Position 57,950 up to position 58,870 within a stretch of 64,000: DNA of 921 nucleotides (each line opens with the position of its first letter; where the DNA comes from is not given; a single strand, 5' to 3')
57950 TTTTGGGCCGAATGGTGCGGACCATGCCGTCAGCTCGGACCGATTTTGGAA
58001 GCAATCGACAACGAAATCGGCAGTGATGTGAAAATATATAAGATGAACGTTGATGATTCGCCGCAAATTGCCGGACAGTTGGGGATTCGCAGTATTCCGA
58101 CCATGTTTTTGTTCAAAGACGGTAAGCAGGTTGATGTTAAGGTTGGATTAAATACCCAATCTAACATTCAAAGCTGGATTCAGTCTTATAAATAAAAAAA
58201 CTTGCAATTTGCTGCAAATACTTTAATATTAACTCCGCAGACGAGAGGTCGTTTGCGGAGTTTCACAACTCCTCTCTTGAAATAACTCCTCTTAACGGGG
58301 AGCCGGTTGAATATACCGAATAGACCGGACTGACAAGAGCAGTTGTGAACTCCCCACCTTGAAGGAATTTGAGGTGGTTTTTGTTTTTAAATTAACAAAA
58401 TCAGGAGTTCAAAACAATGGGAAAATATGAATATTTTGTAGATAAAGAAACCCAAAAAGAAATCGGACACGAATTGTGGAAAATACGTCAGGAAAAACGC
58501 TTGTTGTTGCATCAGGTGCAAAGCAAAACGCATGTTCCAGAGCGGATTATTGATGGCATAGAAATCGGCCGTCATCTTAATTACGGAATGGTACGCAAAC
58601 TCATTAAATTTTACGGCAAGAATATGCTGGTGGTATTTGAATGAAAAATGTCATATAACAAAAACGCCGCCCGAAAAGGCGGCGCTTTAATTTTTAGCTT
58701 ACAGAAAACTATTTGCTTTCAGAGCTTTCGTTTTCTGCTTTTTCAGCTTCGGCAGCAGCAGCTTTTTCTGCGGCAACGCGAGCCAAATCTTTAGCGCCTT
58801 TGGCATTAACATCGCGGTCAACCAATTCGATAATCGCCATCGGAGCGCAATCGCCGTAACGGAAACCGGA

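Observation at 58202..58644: Second copy of the structured RNA-HTH module, downstream of trxA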

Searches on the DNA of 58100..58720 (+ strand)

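Call 10: search_rna_families(source=window, start=58100, end=58720, threshold=evalue, max_evalue=10, show_alignments=3)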
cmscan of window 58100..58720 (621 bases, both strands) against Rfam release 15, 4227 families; matches with E-value up to 10: 25.
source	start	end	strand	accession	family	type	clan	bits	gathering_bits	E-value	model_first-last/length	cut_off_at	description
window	58587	58696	+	RF02053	STnc430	Gene; sRNA;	-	27.3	47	0.036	1-162/162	no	Enterobacterial sRNA STnc430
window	58655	58720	-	RF04182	GibS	Gene; sRNA;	-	22.3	115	0.98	68-142/142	5'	GibS sRNA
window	58649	58720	-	RF00557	L10_leader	Cis-reg; leader;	-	21.9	44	0.26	62-138/138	5'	Ribosomal protein L10 leader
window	58577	58697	+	RF02609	BSR0602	Gene; sRNA;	-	21.6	191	0.013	1-169/169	no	Brucella sRNA 0602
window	58232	58262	+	RF04252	mir-8186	Gene; miRNA;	-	20.9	80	0.071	1-61/61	no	mir-8186 microRNA precursor family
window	58657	58720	-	RF01859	Phe_leader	Cis-reg; leader;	-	20.9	55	0.58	53-125/125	5'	Phenylalanine leader peptide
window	58661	58717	-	RF01393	isrJ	Gene; sRNA;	-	20.4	37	0.26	1-75/75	no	isrJ Hfq binding RNA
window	58599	58695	+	RF02064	STnc370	Gene; sRNA;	-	20.2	54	6.3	1-71/71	no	Enterobacterial sRNA STnc370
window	58656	58720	-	RF00022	GcvB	Gene;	-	20.1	42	0.035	106-204/204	5'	GcvB RNA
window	58191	58277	-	RF04179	BTnc049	Gene; sRNA;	-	19.7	81.9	0.82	1-111/111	no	Bacteroides sRNA BTnc049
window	58587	58692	+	RF01859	Phe_leader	Cis-reg; leader;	-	19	55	1.6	1-125/125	no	Phenylalanine leader peptide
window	58618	58717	-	RF01770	rimP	Cis-reg; leader;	-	18.9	47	1.8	1-102/102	no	Gammaprotebacteria rimP leader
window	58231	58261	-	RF04252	mir-8186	Gene; miRNA;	-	18.5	80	0.38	1-61/61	no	mir-8186 microRNA precursor family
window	58434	58480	+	RF01810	pntA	Gene; sRNA;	-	18.3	54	4.2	1-62/62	no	pntA sRNA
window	58657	58720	-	RF02356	BjrC1505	Gene; sRNA;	-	17.6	50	0.8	61-140/140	5'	Alphaproteobacterial sRNA BjrC1505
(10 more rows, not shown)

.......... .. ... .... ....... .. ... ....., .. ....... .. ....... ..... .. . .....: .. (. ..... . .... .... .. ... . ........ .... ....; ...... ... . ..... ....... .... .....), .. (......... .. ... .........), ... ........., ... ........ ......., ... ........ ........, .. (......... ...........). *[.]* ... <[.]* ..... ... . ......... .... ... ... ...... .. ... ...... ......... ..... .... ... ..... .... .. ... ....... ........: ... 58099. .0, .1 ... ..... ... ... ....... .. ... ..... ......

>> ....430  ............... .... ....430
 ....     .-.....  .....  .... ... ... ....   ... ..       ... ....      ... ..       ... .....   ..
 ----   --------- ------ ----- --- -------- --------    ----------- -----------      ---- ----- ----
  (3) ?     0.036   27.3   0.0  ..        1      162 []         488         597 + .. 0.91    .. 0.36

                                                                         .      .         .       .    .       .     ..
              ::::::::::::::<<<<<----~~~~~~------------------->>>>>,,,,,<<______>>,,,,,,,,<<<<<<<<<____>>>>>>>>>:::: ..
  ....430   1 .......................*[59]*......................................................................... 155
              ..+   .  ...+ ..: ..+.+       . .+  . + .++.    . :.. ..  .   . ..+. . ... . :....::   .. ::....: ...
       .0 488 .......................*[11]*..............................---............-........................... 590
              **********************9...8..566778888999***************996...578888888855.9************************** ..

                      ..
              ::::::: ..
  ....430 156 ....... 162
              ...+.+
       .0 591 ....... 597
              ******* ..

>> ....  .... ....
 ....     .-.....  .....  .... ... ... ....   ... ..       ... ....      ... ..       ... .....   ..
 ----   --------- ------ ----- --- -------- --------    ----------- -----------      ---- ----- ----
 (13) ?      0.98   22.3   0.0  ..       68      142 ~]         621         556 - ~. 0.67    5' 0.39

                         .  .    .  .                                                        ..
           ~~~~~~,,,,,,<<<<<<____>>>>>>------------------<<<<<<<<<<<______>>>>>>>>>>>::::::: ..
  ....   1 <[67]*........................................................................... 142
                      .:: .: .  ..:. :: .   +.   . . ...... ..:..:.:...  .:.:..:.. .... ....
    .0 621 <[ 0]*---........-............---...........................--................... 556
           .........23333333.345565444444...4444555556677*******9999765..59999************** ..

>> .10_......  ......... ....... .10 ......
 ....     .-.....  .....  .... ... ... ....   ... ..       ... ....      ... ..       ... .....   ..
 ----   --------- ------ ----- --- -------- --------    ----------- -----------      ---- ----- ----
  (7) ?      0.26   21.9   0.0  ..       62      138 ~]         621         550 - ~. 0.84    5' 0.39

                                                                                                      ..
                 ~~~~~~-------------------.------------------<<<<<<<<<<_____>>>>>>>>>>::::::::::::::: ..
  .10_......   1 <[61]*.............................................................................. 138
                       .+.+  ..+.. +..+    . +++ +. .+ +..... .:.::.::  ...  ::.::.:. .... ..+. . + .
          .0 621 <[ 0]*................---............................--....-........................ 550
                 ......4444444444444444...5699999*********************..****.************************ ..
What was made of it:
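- On Any Rfam 15 family: Nothing on the RNA at E up to 10 (call 10).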

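Call 41: build_rna_model(alignment_id=A3)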
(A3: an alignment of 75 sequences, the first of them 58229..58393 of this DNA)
Model R1 built from alignment A3 (75 sequences, 198 columns); structure: RNAalifold consensus.
model positions 166; base pairs 36; branch points 2; effective number of sequences 1.97; information 0.59 bits per position. Calibrated on 0.2 Mb of random sequence (short: E-values are rough).
structure used (alignment columns):
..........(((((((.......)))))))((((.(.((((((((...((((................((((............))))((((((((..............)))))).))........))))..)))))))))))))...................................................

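Call 45: search_with_rna_model(model_id=R1, sources=[window, L090, L091], max_evalue=10)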
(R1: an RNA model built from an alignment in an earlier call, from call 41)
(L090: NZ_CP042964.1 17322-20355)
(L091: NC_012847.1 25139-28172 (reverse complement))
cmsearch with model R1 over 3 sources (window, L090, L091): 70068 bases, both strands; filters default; matches with E-value up to 10: 6.
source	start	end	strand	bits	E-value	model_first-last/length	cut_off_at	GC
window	58231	58393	+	166.1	3.5e-48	1-166/166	no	0.45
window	15152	15319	+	161.8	6.8e-47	1-166/166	no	0.46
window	38596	38676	-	10.2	0.36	1-166/166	no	0.37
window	47409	47498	-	9.1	0.76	1-166/166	no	0.27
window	21145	21156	+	8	1.7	83-94/166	no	0.08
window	31237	31280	-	5.5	9.2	1-166/166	no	0.2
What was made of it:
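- On Bartonella Brt/Trp module: Model R1 finds no hit in L090 or L091 even at E up to 10 (call 45).
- Closest known: Bartonella Brt1-9 RNAs with downstream Trp1-9 XRE regulators. Different: The covariance model built here finds nothing in two Brt-bearing Bartonella loci (call 45).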

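Call 46: search_with_rna_model(model_id=R1, sources=[L001, L002, L003, L006, L007, L008, L009, L010, L011, L012, L013, L014, L015, L016, L017, L018, L019, L020, L021, L022, L023, L024, L025, L026, L027, L028, L029, L030, L031, L032, L033, L034, L035, L036, L037, L038, L039, L040, L041, L042, L043, L044, L045, L046, L047, L048, L049, L050, L051, L052, L053, L054, L055, L056, L057, L058, L059, L060, L061, L062, L063, L064, L065, L066, L067, L068, L069, L070, L071, L072, L073, L074, L075, L076, L077, L078, L079, L080, L081, L082, L083, L084, L085, L086, L087, L088, L089], max_evalue=0.01)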
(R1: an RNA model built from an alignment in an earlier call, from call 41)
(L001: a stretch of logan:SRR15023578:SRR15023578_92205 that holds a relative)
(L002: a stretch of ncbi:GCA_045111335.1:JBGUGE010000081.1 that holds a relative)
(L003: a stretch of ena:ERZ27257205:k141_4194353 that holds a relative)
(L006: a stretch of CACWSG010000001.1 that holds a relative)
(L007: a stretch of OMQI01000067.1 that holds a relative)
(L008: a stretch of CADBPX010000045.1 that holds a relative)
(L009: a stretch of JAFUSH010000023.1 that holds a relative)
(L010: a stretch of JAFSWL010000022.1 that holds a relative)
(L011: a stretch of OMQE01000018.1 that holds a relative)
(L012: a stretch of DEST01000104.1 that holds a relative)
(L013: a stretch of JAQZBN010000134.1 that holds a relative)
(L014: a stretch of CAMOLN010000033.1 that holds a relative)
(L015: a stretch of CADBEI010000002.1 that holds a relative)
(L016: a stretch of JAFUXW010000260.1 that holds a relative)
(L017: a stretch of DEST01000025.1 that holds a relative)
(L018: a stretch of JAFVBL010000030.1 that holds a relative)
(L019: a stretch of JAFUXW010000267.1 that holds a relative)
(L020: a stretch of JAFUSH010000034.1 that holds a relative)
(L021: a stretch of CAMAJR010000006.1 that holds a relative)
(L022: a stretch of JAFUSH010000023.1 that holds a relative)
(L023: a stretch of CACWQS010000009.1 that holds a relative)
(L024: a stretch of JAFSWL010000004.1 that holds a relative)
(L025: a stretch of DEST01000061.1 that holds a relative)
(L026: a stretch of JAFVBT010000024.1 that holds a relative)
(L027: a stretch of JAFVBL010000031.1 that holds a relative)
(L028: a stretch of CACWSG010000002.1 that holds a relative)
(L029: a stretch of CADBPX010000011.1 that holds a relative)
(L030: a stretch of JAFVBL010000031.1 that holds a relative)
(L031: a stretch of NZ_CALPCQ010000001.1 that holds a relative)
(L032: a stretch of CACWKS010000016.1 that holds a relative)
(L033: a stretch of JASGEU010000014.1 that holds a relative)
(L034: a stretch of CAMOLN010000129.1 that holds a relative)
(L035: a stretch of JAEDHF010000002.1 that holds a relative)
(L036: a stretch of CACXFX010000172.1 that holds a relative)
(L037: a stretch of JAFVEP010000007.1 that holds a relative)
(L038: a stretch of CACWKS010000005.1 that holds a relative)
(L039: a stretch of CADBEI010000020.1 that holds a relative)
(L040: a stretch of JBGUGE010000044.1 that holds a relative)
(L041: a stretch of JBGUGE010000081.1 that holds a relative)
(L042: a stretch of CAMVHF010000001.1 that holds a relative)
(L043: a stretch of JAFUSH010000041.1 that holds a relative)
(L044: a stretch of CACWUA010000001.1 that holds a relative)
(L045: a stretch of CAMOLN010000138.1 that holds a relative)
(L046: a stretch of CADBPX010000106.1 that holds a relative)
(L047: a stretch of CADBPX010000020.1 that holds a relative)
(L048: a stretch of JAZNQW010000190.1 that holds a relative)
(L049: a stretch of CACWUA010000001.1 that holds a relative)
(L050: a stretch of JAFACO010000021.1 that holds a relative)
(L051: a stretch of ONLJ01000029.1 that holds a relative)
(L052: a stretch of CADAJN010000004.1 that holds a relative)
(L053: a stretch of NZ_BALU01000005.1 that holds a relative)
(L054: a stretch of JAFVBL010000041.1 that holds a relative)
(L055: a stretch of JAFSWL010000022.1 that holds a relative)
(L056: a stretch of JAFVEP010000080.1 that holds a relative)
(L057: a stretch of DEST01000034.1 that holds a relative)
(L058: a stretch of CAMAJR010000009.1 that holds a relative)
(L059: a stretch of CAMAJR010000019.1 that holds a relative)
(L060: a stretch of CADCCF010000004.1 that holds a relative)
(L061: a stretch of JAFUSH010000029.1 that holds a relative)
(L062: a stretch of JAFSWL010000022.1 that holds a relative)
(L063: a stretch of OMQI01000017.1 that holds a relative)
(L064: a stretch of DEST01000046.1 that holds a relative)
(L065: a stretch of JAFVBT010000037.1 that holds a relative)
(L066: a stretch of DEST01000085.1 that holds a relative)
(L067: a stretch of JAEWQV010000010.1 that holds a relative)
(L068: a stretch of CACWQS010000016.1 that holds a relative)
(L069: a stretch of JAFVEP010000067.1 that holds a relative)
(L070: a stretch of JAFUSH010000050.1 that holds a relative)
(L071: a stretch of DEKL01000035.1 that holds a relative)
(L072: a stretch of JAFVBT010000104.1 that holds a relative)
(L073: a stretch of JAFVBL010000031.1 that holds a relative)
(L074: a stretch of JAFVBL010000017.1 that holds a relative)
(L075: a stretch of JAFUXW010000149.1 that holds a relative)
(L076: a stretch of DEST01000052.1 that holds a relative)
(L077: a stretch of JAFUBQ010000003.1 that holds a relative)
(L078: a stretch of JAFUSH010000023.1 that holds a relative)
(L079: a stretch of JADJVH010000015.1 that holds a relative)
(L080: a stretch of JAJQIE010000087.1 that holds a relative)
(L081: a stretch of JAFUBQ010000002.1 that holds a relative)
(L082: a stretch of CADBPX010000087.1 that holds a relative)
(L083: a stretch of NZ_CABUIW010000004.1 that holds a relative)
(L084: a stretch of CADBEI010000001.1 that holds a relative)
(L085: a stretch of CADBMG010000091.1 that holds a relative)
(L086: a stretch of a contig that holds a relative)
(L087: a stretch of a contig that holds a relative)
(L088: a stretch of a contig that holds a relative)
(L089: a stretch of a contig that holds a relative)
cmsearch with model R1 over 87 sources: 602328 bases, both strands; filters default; matches with E-value up to 0.01: 85.
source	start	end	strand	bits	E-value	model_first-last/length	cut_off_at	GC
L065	87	252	-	184.9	6.5e-53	1-166/166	no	0.46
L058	2725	2890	-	179.3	3.1e-51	1-166/166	no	0.48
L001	2813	2977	+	177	1.6e-50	1-166/166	no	0.42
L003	2820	2985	+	176.1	2.9e-50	1-166/166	no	0.46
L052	7111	7276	-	175.5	4.3e-50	1-166/166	no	0.43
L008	264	429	-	174.3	9.8e-50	1-166/166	no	0.45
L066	6641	6804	+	174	1.2e-49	1-166/166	no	0.46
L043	3425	3588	-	173.1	2.3e-49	1-166/166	no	0.45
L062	3241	3408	-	172.4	3.7e-49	1-166/166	no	0.45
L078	3253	3417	-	171.3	8.1e-49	1-166/166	no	0.44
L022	5600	5764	-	171.2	8.6e-49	1-166/166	no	0.45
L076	2562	2727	+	170.7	1.2e-48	1-166/166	no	0.44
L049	3876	4044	+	170.3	1.7e-48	1-166/166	no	0.45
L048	583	748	-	169.1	3.8e-48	1-166/166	no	0.46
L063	3663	3828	+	168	8e-48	1-166/166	no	0.43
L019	4331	4496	+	167.6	1.1e-47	1-166/166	no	0.47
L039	2110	2277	+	167.5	1.1e-47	1-166/166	no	0.43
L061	1661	1825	-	167.2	1.4e-47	1-166/166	no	0.45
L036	1405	1567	+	166.9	1.7e-47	1-166/166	no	0.41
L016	158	321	-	166.9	1.8e-47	1-166/166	no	0.44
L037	5075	5238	-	166.9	1.8e-47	1-166/166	no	0.43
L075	2482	2643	+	165.7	3.9e-47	1-166/166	no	0.43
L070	2996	3162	-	165.7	3.9e-47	1-166/166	no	0.43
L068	975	1140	-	165.7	3.9e-47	1-166/166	no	0.41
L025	5968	6126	+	164.1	1.2e-46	1-166/166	no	0.49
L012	2658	2821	-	163.5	1.9e-46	1-166/166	no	0.46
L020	1616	1777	-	162.9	2.8e-46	1-166/166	no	0.46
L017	36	199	+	162.9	2.9e-46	1-166/166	no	0.46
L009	252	416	+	162.4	3.9e-46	1-166/166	no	0.43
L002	2823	2984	+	162.1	4.9e-46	1-166/166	no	0.46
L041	6933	7094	+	162.1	4.9e-46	1-166/166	no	0.46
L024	6538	6699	+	161.8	5.7e-46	1-166/166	no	0.47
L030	6738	6903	+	161.7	6.2e-46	1-166/166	no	0.48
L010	6498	6660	+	161.6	6.8e-46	1-166/166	no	0.46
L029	201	364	-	161.5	7.2e-46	1-166/166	no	0.45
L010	6727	6892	+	161.1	9.6e-46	1-166/166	no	0.39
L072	1555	1717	+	159.8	2.4e-45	1-166/166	no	0.42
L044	4572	4734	-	159.5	2.9e-45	1-166/166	no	0.43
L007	2517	2675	+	159.4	3.2e-45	1-166/166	no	0.43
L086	428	593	-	159.2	3.6e-45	1-166/166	no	0.43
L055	2054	2217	+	159.1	3.8e-45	1-166/166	no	0.4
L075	2021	2185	+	159.1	3.9e-45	1-166/166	no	0.46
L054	185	345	-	158.3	6.5e-45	1-166/166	no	0.45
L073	3804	3969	+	158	8.3e-45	1-166/166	no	0.49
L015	1667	1830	+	158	8.3e-45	1-166/166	no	0.43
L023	6100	6262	+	157.2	1.4e-44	1-166/166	no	0.44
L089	404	564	-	157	1.6e-44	1-166/166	no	0.41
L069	3896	4057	+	155.9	3.5e-44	1-166/166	no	0.44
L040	7020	7179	+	155.8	3.7e-44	1-166/166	no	0.45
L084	4786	4947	-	155.3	5.6e-44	1-166/166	no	0.46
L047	1423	1590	+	155.2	6e-44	1-166/166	no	0.4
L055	2284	2446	+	154.2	1.2e-43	1-166/166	no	0.45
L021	7661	7823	+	154.1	1.2e-43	1-166/166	no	0.45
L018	839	1001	-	154.1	1.2e-43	1-166/166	no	0.45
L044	4343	4505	-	154.1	1.3e-43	1-166/166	no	0.45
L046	2413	2574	-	154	1.4e-43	1-166/166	no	0.43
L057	7274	7419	-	153.3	2.2e-43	20-166/166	5'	0.45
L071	2913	3074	+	150.9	1.1e-42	1-166/166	no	0.41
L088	2474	2637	+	150.5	1.5e-42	1-166/166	no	0.44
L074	1222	1388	+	149.5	3.1e-42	1-166/166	no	0.47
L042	1744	1903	-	149.4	3.3e-42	1-166/166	no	0.46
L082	6699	6864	-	146.5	2.5e-41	1-166/166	no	0.44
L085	5434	5592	-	146.5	2.5e-41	1-166/166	no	0.47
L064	1802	1967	+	145.4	5.3e-41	1-166/166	no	0.46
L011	4288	4452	+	143.1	2.7e-40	1-166/166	no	0.45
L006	395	560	-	142.6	3.7e-40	1-166/166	no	0.45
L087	1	150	+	142.3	4.4e-40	17-166/166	5'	0.42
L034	2093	2257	+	141.9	6e-40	1-166/166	no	0.47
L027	245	408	-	140.3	1.8e-39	1-166/166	no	0.46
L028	2981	3144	-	140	2.3e-39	1-166/166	no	0.45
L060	3694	3865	-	139.2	4e-39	1-166/166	no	0.42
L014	3826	3991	-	139.1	4.1e-39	1-166/166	no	0.43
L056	422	579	-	138.1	8.2e-39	1-166/166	no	0.45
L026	44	211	-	137.7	1.1e-38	1-166/166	no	0.49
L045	2323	2488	-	137.2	1.5e-38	1-166/166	no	0.43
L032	5170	5332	-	131.9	6.4e-37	1-166/166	no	0.47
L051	5830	5997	+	131.4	8.7e-37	1-166/166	no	0.47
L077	4186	4345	+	126.6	2.4e-35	1-166/166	no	0.4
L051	5597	5764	+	121.9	6.5e-34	1-166/166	no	0.45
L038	4502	4672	+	115.9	4.1e-32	1-166/166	no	0.41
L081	1687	1846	+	110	2.4e-30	1-166/166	no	0.44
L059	658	809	-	89.3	4.4e-24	1-166/166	no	0.38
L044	7896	8000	-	84.5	1.2e-22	62-166/166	5'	0.33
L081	5257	5412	-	63.4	2.7e-16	1-166/166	no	0.44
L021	3583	3826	+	25.1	9.7e-05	1-166/166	no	0.42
